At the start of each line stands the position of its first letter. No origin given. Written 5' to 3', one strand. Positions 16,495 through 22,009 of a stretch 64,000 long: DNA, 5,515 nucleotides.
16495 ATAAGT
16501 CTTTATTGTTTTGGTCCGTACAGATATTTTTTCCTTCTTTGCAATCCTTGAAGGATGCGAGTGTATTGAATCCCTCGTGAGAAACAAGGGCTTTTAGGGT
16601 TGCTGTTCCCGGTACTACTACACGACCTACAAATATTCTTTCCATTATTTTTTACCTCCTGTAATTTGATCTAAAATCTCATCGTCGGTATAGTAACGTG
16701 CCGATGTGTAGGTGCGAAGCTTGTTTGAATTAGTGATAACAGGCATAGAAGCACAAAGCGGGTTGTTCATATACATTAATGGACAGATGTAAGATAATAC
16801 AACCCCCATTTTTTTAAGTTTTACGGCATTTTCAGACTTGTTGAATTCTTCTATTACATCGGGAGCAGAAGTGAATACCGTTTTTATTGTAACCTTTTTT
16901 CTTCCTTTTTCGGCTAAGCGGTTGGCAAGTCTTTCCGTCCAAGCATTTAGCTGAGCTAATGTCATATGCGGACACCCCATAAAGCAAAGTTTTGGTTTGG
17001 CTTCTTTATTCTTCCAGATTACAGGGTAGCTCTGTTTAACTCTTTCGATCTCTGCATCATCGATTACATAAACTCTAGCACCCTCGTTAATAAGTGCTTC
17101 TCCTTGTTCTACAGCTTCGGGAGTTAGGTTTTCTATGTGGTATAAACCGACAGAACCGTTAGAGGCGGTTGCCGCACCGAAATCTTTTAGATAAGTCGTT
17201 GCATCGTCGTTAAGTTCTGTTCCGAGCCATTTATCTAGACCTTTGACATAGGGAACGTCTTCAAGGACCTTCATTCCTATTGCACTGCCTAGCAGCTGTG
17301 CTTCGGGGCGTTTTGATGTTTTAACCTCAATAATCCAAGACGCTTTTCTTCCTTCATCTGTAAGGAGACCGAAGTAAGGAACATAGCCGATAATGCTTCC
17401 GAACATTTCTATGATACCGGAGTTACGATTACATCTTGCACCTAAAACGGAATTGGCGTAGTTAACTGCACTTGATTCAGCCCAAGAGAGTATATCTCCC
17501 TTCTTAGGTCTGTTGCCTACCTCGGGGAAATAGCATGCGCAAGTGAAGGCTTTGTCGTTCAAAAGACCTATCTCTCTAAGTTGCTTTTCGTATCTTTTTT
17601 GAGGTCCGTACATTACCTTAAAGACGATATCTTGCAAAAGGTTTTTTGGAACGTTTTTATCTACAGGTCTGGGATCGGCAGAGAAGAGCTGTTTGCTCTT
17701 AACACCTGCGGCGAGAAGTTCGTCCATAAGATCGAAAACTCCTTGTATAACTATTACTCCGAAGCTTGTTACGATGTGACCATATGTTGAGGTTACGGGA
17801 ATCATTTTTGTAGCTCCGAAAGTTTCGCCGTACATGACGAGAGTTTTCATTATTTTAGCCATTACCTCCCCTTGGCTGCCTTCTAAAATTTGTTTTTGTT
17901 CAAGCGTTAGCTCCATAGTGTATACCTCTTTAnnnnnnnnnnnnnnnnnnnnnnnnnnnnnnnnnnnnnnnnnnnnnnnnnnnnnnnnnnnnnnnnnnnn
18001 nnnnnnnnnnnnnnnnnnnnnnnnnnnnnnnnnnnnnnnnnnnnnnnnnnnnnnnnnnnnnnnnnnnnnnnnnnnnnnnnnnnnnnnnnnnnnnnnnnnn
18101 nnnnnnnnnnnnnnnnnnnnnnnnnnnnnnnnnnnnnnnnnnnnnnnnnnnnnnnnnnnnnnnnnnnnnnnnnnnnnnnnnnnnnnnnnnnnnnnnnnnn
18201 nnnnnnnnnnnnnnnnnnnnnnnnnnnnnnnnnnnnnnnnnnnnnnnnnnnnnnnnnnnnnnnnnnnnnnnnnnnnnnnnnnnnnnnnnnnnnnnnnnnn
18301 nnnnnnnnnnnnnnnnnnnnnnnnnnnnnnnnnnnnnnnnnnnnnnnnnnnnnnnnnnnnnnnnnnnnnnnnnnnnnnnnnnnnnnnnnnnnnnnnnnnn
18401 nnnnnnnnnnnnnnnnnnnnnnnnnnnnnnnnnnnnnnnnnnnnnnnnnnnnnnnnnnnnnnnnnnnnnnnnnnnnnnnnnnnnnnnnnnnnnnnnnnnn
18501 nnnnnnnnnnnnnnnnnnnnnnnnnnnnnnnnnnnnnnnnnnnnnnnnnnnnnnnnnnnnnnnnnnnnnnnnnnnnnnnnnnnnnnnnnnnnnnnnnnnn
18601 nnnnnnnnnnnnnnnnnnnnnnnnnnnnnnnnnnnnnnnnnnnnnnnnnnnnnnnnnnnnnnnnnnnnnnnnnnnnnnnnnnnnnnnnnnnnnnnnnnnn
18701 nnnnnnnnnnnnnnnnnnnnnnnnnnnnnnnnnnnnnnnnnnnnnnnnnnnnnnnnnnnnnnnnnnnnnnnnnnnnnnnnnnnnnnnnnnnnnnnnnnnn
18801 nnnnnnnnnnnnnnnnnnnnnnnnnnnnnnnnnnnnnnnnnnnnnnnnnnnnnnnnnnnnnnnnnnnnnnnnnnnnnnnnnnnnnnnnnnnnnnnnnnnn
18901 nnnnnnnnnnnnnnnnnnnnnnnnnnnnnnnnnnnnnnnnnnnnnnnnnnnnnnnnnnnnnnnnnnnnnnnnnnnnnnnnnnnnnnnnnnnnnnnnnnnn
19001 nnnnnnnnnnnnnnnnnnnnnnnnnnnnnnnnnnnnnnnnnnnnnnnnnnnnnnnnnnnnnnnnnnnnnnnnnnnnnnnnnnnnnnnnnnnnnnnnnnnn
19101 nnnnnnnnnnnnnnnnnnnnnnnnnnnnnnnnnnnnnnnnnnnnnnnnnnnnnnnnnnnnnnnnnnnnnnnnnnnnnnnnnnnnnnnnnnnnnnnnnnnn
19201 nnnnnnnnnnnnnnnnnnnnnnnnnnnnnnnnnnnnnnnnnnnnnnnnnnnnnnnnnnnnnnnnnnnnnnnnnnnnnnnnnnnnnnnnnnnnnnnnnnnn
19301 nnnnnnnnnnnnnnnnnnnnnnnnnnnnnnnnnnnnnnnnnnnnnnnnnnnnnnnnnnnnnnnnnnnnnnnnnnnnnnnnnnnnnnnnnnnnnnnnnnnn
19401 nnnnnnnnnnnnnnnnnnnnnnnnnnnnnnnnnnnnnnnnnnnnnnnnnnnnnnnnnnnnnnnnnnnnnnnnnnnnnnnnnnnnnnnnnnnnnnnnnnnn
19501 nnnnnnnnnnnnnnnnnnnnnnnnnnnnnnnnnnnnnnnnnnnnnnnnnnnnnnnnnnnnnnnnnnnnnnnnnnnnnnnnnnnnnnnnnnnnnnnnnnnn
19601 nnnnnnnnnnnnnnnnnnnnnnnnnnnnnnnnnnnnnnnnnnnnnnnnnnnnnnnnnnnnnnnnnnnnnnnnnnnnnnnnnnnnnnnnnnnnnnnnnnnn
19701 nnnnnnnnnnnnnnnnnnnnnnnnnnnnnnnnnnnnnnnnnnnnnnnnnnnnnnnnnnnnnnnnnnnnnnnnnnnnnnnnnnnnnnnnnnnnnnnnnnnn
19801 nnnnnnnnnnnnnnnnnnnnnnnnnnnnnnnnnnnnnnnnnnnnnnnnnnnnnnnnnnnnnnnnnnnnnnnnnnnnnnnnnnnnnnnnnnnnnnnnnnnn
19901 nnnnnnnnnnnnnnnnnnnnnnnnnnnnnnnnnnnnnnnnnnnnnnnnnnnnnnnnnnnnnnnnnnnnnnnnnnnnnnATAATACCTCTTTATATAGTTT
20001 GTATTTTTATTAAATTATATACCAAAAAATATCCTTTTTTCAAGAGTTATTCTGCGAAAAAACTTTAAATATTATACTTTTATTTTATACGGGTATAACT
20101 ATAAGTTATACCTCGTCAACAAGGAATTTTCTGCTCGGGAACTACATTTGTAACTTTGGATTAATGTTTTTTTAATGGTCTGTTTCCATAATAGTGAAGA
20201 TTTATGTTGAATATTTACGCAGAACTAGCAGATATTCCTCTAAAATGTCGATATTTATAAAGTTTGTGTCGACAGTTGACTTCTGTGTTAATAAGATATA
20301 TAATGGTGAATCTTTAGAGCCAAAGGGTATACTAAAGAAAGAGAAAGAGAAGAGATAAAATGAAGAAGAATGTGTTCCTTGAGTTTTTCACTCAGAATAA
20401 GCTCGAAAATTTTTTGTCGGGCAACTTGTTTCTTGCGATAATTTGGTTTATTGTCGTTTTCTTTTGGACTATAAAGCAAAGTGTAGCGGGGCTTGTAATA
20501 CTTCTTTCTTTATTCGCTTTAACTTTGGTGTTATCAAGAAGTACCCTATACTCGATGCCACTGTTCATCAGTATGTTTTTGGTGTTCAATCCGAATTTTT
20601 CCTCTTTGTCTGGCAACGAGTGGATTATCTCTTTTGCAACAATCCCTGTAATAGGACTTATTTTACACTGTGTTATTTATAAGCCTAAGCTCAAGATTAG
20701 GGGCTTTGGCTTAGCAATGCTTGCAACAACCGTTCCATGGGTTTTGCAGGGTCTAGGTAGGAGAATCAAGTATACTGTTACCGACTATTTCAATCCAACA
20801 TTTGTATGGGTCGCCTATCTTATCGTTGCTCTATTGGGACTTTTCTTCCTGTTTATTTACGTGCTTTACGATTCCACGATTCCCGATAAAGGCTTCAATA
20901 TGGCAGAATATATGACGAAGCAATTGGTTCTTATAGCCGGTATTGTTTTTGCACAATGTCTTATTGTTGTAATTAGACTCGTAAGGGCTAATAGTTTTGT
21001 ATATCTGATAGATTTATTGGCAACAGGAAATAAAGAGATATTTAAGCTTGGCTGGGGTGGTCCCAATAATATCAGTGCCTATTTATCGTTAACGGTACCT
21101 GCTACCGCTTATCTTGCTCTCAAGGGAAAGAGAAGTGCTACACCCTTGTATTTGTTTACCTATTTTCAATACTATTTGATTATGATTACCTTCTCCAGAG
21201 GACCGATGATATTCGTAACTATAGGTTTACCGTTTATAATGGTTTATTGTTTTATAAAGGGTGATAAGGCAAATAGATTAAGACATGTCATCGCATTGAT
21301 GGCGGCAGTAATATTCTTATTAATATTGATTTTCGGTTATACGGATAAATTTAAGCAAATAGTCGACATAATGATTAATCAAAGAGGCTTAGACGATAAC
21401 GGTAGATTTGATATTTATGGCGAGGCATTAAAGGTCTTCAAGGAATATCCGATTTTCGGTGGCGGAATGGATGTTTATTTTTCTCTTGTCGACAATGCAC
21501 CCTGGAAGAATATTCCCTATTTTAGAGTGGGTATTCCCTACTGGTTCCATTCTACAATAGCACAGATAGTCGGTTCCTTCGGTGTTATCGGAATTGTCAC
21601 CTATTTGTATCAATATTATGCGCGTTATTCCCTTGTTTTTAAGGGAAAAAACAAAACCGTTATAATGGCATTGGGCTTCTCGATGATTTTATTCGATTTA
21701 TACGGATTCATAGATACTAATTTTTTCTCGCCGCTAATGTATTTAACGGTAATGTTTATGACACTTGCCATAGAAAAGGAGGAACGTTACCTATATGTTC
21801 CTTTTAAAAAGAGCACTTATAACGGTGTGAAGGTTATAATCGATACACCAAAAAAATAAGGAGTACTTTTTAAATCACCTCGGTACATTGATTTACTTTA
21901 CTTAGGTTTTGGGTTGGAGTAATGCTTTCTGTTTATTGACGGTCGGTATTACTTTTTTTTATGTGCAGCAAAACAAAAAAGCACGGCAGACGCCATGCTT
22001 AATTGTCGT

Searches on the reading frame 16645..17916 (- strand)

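Call 90: search_protein_families(library=pfam, proteins=[window:16645-17916:-], max_evalue=0.00001)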
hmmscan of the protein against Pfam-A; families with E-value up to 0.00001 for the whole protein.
window:16645-17916:- (423 aa): 1 family
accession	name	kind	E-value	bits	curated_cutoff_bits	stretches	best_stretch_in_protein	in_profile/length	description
PF04412.18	AcnX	-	1.7e-90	304.1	31.5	1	1-409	1-387/400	Aconitase X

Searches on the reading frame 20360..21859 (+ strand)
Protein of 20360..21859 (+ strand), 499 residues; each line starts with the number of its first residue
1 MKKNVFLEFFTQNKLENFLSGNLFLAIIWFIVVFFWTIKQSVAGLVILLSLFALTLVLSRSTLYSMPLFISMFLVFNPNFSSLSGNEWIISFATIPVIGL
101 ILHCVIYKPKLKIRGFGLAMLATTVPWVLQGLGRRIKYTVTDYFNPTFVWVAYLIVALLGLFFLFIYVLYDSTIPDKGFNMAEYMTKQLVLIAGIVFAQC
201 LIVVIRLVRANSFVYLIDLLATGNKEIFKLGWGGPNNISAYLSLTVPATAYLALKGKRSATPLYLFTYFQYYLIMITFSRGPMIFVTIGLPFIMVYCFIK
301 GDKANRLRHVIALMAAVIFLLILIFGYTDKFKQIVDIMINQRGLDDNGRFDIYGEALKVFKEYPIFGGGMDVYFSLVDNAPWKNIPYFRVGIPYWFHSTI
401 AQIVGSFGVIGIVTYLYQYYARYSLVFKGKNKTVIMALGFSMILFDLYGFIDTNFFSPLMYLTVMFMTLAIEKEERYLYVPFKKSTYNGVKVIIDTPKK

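Call 90: search_protein_families(library=pfam, proteins=[window:20360-21859:+], max_evalue=0.00001)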
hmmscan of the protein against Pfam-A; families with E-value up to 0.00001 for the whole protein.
window:20360-21859:+ (499 aa): 1 family
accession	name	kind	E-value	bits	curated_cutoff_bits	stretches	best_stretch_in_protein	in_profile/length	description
PF04932.20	Wzy_C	-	5.3e-17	62.4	31.7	1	272-416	8-149/149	O-Antigen ligase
